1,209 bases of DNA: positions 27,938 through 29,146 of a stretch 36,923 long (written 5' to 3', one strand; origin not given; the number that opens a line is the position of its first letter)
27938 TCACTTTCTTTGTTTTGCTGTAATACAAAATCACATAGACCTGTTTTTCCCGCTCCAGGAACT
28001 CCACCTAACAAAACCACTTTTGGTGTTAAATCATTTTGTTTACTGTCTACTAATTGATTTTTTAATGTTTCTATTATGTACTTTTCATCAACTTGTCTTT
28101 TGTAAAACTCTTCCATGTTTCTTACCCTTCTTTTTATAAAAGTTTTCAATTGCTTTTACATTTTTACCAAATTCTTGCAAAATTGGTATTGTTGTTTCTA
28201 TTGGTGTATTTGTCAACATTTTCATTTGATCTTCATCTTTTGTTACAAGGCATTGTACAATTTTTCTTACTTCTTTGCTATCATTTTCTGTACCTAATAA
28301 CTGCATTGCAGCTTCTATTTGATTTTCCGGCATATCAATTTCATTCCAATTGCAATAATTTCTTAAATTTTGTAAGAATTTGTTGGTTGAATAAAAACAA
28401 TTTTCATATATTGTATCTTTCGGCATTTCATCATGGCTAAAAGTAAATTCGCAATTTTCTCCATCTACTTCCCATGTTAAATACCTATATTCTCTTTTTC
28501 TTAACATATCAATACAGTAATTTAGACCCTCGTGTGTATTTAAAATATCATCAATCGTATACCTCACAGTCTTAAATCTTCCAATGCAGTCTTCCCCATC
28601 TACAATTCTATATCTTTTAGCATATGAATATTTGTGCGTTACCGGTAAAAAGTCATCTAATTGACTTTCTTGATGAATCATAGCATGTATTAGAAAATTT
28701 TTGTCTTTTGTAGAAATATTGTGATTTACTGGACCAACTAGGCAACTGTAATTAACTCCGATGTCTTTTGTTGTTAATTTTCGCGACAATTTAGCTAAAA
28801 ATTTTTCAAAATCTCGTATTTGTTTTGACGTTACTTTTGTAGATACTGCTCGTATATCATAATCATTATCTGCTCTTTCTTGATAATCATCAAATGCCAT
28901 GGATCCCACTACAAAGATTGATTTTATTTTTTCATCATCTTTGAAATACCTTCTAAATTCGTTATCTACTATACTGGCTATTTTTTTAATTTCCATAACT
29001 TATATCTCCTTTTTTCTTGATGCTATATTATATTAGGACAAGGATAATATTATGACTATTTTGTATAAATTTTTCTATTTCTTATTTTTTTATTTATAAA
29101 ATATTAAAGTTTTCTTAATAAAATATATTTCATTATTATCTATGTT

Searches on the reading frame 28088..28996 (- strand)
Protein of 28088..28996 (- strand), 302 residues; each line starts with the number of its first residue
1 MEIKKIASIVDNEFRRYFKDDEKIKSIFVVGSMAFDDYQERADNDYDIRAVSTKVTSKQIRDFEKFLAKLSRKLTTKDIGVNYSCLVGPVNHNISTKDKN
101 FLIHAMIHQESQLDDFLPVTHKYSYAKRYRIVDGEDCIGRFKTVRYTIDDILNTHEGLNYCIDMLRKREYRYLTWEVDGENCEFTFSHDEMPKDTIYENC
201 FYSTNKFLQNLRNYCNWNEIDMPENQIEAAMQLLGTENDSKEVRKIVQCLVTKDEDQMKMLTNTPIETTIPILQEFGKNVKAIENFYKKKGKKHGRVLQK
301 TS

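Call 3: search_protein_families(library=pfam, proteins=[window:28088-28996:-], max_evalue=1)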
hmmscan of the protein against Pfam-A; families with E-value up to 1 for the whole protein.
window:28088-28996:- (302 aa): 5 families
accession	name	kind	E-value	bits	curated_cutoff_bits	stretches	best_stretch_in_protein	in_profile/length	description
PF18765.7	Polbeta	-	0.0018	18.9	26.9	1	14-70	3-58/93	Polymerase beta, Nucleotidyltransferase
PF11829.13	DUF3349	-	0.0052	18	28.3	0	222-271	18-66/94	Protein of unknown function (DUF3349)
PF01909.29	NTP_transf_2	-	0.027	15.3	21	1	13-65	3-56/93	Nucleotidyltransferase domain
PF18370.7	RGI_lyase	-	0.17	12.7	27.8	1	18-60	38-80/86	Rhamnogalacturonan I lyases beta-sheet domain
PF03607.23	DCX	-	0.19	12.3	22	1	55-79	2-26/60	Doublecortin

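Call 4: search_protein_families(library=ncbifam, proteins=[window:28088-28996:-], max_evalue=1)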
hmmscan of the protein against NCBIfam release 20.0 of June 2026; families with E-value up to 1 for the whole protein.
window:28088-28996:- (302 aa): 0 families

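Call 5: search_protein_families(library=padloc, proteins=[window:28088-28996:-], max_evalue=1)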
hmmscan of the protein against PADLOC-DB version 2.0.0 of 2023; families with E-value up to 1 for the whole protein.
window:28088-28996:- (302 aa): 1 family
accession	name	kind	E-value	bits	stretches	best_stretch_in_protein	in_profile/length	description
PDLC04903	PDC-S09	-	0.014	13.7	1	3-73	7-75/108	-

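Call 7: search_solved_structures(query=window:28088-28996:-, max_evalue=10, show_alignments=2)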
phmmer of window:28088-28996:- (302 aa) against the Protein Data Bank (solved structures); distinct sequences matched with E-value up to 10: 1.
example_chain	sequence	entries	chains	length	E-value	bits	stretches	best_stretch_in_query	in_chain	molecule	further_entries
7fgq_A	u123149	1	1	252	0.54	12.7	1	30-105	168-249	dTMP kinase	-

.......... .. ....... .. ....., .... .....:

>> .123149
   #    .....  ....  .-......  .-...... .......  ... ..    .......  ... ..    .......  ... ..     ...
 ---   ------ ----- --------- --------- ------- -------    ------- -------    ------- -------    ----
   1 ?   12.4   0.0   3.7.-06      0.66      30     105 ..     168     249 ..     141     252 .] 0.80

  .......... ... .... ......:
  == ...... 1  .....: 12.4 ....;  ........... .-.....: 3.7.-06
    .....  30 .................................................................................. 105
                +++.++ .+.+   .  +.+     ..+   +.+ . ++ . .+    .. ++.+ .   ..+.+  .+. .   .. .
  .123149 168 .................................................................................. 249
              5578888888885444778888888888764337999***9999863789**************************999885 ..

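Call 8: find_homologous_proteins(query=window:28088-28996:-, max_evalue=0.001)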
Query window:28088-28996:- (302 aa): 90 proteins with E <= 0.001 among 351 candidates.
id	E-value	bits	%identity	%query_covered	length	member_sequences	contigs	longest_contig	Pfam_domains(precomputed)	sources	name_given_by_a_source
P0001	3.2e-200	681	99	100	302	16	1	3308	-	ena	-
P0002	4.1e-163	560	80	100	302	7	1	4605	-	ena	-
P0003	2.5e-153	528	75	98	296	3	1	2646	-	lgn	-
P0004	1.1e-151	522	75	97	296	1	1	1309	-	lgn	-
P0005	1.8e-151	521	75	98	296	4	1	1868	-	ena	-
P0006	4.8e-150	517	74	98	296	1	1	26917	-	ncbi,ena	-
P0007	1.9e-149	515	74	96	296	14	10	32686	-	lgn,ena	-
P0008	1.3e-147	509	74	97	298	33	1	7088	-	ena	-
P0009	6.8e-145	500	85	83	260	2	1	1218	-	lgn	-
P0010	5.0e-142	490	70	97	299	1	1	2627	-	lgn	-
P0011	3.1e-136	471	70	95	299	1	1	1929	-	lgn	-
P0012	7.9e-111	388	81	68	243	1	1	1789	-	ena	-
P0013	2.6e-106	373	56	99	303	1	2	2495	-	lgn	-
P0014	5.8e-106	372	56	99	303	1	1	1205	-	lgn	-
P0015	1.3e-105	371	56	99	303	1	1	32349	-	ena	-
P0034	2.7e-103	363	54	99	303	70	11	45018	-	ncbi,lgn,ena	-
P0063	1.5e-96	341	51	95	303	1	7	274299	-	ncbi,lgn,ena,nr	ncbi:MAG: hypothetical protein IKN63_00675 [Bacilli bacterium]|nr:hypothetical protein [Bacilli bact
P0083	7.3e-89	316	50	94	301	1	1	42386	-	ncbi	-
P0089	7.6e-31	126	35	66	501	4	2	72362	-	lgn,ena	-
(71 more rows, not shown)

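Call 10: find_encoding_contigs(protein=P0006, flank=6000, max_places=3)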
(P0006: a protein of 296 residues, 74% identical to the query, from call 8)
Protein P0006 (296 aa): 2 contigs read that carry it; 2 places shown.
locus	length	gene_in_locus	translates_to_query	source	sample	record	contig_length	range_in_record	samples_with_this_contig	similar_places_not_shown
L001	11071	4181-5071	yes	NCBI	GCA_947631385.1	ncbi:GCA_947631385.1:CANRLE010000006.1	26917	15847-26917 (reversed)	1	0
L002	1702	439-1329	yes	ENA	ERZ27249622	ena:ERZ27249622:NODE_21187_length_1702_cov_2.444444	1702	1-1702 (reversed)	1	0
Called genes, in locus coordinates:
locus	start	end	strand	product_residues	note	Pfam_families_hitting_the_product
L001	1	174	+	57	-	?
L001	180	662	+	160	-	-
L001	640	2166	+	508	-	PF02534:T4SS-DNA_transf, PF10412:TrwB_AAD_bind, PF12696:TraG-D_C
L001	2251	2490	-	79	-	PF12844:HTH_19, PF01381:HTH_3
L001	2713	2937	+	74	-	-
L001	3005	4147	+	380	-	PF08665:PglZ (faint), PF01663:Phosphodiest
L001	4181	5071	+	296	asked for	-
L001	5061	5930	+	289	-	PF06414:Zeta_toxin, PF13238:AAA_18 (weak), PF13671:AAA_33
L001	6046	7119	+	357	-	PF00149:Metallophos, PF12850:Metallophos_2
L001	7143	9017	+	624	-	PF13476:AAA_23, PF13514:AAA_27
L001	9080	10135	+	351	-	PF03462:PCRF, PF00472:RF-1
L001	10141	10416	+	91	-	-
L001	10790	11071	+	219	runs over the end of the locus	-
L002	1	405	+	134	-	?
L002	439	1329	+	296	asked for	-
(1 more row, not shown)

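Call 11: find_encoding_contigs(protein=P0063, flank=6000, max_places=3)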
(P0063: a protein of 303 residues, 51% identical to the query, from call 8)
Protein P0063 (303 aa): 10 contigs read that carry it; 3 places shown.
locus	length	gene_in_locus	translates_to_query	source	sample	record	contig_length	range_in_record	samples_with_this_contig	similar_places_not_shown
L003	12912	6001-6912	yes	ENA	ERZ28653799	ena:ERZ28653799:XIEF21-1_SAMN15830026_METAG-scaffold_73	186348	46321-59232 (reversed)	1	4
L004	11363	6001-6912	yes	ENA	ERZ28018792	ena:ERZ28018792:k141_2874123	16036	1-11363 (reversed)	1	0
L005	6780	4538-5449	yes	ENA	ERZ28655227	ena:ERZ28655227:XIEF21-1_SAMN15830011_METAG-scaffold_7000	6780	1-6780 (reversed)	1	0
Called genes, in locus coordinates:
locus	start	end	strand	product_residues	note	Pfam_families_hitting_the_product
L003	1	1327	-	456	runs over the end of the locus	PF11638:DnaA_N, PF13401:AAA_22 (faint), PF00308:Bac_DnaA, PF01637:ATPase_2 (weak), PF00004:AAA (faint), PF08299:Bac_DnaA_C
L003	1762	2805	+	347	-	-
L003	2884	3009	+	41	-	PF00468:Ribosomal_L34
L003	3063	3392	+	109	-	PF00825:Ribonuclease_P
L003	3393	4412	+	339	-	PF02096:60KD_IMP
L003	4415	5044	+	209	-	PF13083:KH_KhpA-B (weak), PF01424:R3H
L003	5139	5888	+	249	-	-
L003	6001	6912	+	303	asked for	-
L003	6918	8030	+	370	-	PF08665:PglZ (faint), PF01663:Phosphodiest, PF01676:Metalloenzyme (faint)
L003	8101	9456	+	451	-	PF10396:TrmE_N, PF12631:MnmE_helical, PF00350:Dynamin_N (faint), PF01926:MMR_HSR1, PF02421:FeoB_N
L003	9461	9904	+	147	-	-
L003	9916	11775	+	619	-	PF00890:FAD_binding_2 (faint), PF01134:GIDA, PF07992:Pyr_redox_2 (faint), PF12831:FAD_oxidored (faint), PF21680:GIDA_C_1st, PF13932:SAM_GIDA_C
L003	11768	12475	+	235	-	PF02527:GidB, PF05175:MTS (weak), PF13847:Methyltransf_31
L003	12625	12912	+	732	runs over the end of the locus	PF02195:ParB_N, PF17762:HTH_ParB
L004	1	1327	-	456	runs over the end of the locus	PF11638:DnaA_N, PF13401:AAA_22 (faint), PF00308:Bac_DnaA, PF01637:ATPase_2 (weak), PF00004:AAA (faint), PF08299:Bac_DnaA_C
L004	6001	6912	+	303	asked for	-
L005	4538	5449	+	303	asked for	-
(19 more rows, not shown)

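Call 12: find_encoding_contigs(protein=P0034, flank=6000, max_places=3)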
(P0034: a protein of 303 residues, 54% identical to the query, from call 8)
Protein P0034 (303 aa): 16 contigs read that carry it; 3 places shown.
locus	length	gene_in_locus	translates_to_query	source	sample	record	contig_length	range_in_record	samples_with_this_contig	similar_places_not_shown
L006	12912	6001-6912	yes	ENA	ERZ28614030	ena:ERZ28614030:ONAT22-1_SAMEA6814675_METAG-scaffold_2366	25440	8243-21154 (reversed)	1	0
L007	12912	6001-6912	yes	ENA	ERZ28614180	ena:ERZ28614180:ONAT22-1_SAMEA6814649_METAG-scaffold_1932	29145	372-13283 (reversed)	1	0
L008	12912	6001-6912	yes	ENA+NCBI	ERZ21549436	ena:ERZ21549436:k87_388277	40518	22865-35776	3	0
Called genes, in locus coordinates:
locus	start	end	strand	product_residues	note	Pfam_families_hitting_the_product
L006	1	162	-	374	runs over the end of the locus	PF00712:DNA_pol3_beta, PF02767:DNA_pol3_beta_2, PF02768:DNA_pol3_beta_3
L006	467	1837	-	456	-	PF11638:DnaA_N, PF13401:AAA_22 (faint), PF00308:Bac_DnaA, PF08299:Bac_DnaA_C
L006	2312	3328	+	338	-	PF20456:DUF6709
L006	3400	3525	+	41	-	PF00468:Ribosomal_L34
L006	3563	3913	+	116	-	PF00825:Ribonuclease_P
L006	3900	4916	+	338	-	PF02096:60KD_IMP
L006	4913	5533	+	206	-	PF13083:KH_KhpA-B (weak), PF01424:R3H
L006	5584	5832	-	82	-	PF01381:HTH_3, PF12844:HTH_19, PF13443:HTH_26 (weak)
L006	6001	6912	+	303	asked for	-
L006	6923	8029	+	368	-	PF01663:Phosphodiest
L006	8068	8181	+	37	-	-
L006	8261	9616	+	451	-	PF10396:TrmE_N, PF12631:MnmE_helical, PF00071:Ras (faint), PF01926:MMR_HSR1, PF02421:FeoB_N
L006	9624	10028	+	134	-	-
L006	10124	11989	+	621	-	PF01134:GIDA, PF21680:GIDA_C_1st, PF13932:SAM_GIDA_C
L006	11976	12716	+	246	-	PF02527:GidB, PF05175:MTS (weak), PF13847:Methyltransf_31, PF13649:Methyltransf_25 (weak)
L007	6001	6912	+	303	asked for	-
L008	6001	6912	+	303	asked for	-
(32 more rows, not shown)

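Call 19: find_related_loci(query=A1, collection=genome_contigs, flank=6000)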
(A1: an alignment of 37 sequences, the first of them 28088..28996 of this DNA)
Query A1 (302 aa) in genome_contigs; peptide patterns used: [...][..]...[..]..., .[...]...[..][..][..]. (x = any residue, [..] = any of these).
67 stretches matched a pattern; 22 encode a relative of the query (tblastn E <= 1e-3); 22 distinct loci.
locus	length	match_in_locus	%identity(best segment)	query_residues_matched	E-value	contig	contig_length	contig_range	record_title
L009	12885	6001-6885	75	1-295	4e-157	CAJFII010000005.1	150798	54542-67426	uncultured Clostridia bacterium isolate Chicken_18_mag_112 genome assembly, contig: MAGpy_11413_18_idba_bin_112_fascaffo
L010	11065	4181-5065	74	1-295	6e-157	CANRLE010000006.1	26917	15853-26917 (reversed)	MAG: uncultured Clostridia bacterium isolate Lapin-025__bin38 genome assembly, contig: Lapin-025__NODE_1369_length_26917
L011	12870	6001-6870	74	1-290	3e-155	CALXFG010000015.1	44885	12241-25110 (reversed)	MAG: uncultured Clostridia bacterium isolate BRZ_GN__bin76 genome assembly, contig: BRZ_GN__NODE_789_length_44885_cov_20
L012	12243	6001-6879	74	1-293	2e-154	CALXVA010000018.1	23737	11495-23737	MAG: uncultured Clostridia bacterium isolate BRZ_LR__bin51 genome assembly, contig: BRZ_LR__NODE_1833_length_23737_cov_9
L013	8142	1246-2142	55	2-300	3e-111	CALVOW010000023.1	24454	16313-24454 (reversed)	MAG: uncultured Bacilli bacterium isolate BRZ_ES__bin28 genome assembly, contig: BRZ_ES__NODE_2760_length_24454_cov_12.1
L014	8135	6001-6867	55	2-290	7e-109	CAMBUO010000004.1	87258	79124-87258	MAG: uncultured Clostridia bacterium isolate SRR17382098_bin.1_metaWRAP_v1.3_MAG genome assembly, contig: ERZ10544617.10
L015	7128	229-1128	51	2-301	4e-106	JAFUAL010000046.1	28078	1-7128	MAG: Bacilli bacterium isolate RGIG4316 Roe_deer_Duodenum.Co__c344283, whole genome shotgun sequence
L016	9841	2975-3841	54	2-290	4e-104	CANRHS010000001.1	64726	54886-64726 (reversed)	MAG: uncultured Bacilli bacterium isolate Lapin-023__bin34 genome assembly, contig: Lapin-023__NODE_617_length_64726_cov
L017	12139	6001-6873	55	3-290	4e-104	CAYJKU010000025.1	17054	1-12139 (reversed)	MAG TPA_asm: uncultured Clostridium sp. isolate ERP123703_co4_3 genome assembly, contig: NODE_1846_length_17054_cov_13.8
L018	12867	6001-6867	53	2-290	2e-102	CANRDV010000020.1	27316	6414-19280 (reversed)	MAG: uncultured Bacilli bacterium isolate Lapin-025__bin58 genome assembly, contig: Lapin-025__NODE_1338_length_27316_co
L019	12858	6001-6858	51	2-287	2e-101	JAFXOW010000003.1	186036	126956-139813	MAG: Bacilli bacterium isolate RGIG6611 Sheep_Rumen-1__c28194, whole genome shotgun sequence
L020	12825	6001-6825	54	2-276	4e-101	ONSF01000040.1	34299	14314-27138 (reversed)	uncultured Clostridiales bacterium isolate RUG591 genome assembly, contig: k87_17491757, whole genome shotgun sequence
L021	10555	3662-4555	50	2-297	4e-100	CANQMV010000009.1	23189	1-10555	MAG: uncultured Bacilli bacterium isolate Lapin-012__bin89 genome assembly, contig: Lapin-012__NODE_3113_length_23189_co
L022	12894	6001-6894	50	2-299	6e-100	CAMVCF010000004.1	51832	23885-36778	MAG TPA_asm: uncultured Clostridia bacterium isolate SRR8387715_bin.102_metaWRAP_v1.3_MAG genome assembly, contig: ERZ14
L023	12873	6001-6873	51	3-290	6e-100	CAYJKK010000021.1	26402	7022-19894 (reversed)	MAG TPA_asm: uncultured Clostridium sp. isolate ERP123703_co4_88 genome assembly, contig: NODE_808_length_26402_cov_13.1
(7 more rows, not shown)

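Call 25: predict_structure(alignment_id=A1)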
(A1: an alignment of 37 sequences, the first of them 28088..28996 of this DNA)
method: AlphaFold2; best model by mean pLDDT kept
length: 302 residues; sequences in the alignment: 37
mean_pLDDT: 91.2   pTM: 0.85
mean pLDDT of the five models: 91.2, 91.1, 91.0, 90.4, 90.4
residues with pLDDT >= 90: 244; 70-90: 37; 50-70: 10; < 50: 11
segments of 3 or more residues with pLDDT < 50: 292-302
pLDDT, mean of each block of 10 residues (from residue 1): 92 98 97 91 93 96 97 94 86 71 94 89 93 97 95 94 96 92 92 91 96 94 96 92 96 95 97 98 90 43 43
secondary structure, 60 per line:
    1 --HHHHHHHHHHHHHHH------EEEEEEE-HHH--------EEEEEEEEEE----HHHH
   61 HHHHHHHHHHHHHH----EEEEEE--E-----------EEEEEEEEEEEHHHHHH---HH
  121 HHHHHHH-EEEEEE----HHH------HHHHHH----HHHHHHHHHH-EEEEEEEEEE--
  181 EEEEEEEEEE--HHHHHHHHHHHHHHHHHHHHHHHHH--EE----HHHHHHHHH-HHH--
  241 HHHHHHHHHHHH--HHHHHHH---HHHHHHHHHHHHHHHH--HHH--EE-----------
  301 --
elements in order: H3-17 E24-30 E43-52 H57-74 E79-84 E99-109 H110-115 H119-127 E129-134 H148-153 H158-167 E169-178 E181-190 H193-217 H226-234 H241-252 H255-261 H265-280

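Call 28: search_protein_families(library=ncbifam, proteins=[L001:3005-4147:+, L003:6918-8030:+], max_evalue=0.01)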
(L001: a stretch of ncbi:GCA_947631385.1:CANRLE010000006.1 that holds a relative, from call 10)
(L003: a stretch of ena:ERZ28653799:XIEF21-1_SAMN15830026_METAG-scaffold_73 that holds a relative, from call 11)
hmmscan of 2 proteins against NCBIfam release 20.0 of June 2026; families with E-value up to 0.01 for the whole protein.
L001:3005-4147:+ (380 aa): 3 families
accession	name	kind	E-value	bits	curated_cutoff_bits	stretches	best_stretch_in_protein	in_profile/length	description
NF042991.1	alk_phos_PafA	equivalog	0.00021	19.9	650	1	200-337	303-433/554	alkaline phosphatase PafA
NF007810.0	PRK10518.1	equivalog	0.0027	16.5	540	0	26-63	47-85/482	alkaline phosphatase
NF003766.0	PRK05362.1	equivalog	0.0049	15.7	256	1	224-265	303-343/396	phosphopentomutase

L003:6918-8030:+ (370 aa): 2 families
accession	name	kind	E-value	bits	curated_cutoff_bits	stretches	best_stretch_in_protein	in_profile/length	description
TIGR02687.1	TIGR02687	equivalog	0.00025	19.1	270.35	1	211-272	595-656/844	BREX-1 system phosphatase PglZ type A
NF052313.1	T9SS_RR_PorX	equivalog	0.00035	19.5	300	0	41-249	223-418/513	T9SS response regulator signal transducer PorX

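Call 29: fold_search(model_id=the predicted structure, library=pdb)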
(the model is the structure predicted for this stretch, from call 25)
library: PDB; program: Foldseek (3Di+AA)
matches with E <= 10: 504; with E <= 0.001: 18
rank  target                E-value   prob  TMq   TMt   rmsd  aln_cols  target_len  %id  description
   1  6xz0                  1.1e-05  1.00  0.53  0.62   4.7       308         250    8  Crystal structure of spectinomycin adenyltransferase AAD(9) from Enterococcus faecialis with spectinomycin (released 2020-04-15)
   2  6sxj                  2.7e-05  1.00  0.51  0.60   6.3       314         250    9  Crystal structure of spectinomycin adenyltransferase AAD(9) from Enterococcus faecialis (released 2020-04-15)
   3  6xxq_A                1.1e-04  1.00  0.49  0.57   5.5       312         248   10  Crystal structure of spectinomycin adenyltransferase AAD(9) from Enterococcus faecialis with ATP and spectinomycin (released 2020-04-15)
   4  5luh_A                2.2e-04  1.00  0.43  0.48   8.0       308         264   13  AadA E87Q in complex with ATP, calcium and streptomycin (released 2018-01-17)
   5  5lpa_A                2.5e-04  1.00  0.45  0.50   6.2       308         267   13  AadA E87Q in complex with ATP, calcium and dihydrostreptomycin (released 2018-01-17)
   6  7uy4_B                2.8e-04  1.00  0.50  0.57   7.1       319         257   12  Aminoglycoside-modifying enzyme ANT-3,9 in complex with spectinomycin and AMP-PNP (released 2023-05-10)
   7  6un8_A                3.0e-04  1.00  0.41  0.47   9.4       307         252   11  Wild type ANT bound to neomycin (released 2020-05-06)
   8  5g4a_B                3.3e-04  1.00  0.46  0.52   7.5       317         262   13  AadA in complex with ATP and magnesium (released 2017-11-29)
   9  6fzb_B                3.3e-04  1.00  0.46  0.51   6.3       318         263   12  AadA in complex with ATP, magnesium and streptomycin (released 2018-06-13)
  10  6nmk_A                3.5e-04  1.00  0.40  0.45   9.7       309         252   11  Binary complex structure of the T130K mutant of ANT-4'' with Neomycin (released 2020-01-15)
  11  5luh_B                3.7e-04  1.00  0.44  0.49   6.3       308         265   13  AadA E87Q in complex with ATP, calcium and streptomycin (released 2018-01-17)
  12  5g4a_A                4.6e-04  1.00  0.46  0.51   7.6       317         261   12  AadA in complex with ATP and magnesium (released 2017-11-29)
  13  4cs6                  4.9e-04  1.00  0.45  0.51   6.9       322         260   12  Crystal structure of AadA - an aminoglycoside adenyltransferase (released 2015-03-25)
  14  7uy4_A                4.9e-04  1.00  0.48  0.55   7.4       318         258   12  Aminoglycoside-modifying enzyme ANT-3,9 in complex with spectinomycin and AMP-PNP (released 2023-05-10)
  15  6fzb_A                7.1e-04  1.00  0.45  0.50   7.9       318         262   12  AadA in complex with ATP, magnesium and streptomycin (released 2018-06-13)
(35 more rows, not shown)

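Call 31: search_protein_families(library=pfam, proteins=[L001:3005-4147:+, L003:6918-8030:+, L003:5139-5888:+], max_evalue=0.01)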
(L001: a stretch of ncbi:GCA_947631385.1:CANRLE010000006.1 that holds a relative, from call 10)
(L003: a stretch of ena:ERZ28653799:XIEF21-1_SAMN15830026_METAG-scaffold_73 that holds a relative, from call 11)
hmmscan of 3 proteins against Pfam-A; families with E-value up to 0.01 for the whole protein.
L001:3005-4147:+ (380 aa): 4 families
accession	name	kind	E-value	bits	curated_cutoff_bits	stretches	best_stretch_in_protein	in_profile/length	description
PF01663.27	Phosphodiest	-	1.2e-23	84.7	23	1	53-357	2-330/342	Type I phosphodiesterase / nucleotide pyrophosphatase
PF08665.17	PglZ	-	0.00014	22.4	25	1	196-259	110-175/179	PglZ domain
PF01676.23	Metalloenzyme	-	0.002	18.1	24.3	0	191-260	139-206/252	Metalloenzyme superfamily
PF00245.25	Alk_phosphatase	-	0.0021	17.5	24.4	0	50-80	2-32/423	Alkaline phosphatase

L003:6918-8030:+ (370 aa): 3 families
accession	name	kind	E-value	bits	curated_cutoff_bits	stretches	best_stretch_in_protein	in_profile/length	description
PF01663.27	Phosphodiest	-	9.1e-21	75.3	23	1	45-345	1-330/342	Type I phosphodiesterase / nucleotide pyrophosphatase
PF08665.17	PglZ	-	2.7e-07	31.2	25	1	185-247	110-175/179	PglZ domain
PF01676.23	Metalloenzyme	-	2.2e-05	24.5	24.3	1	174-243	132-201/252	Metalloenzyme superfamily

L003:5139-5888:+ (249 aa): 0 families
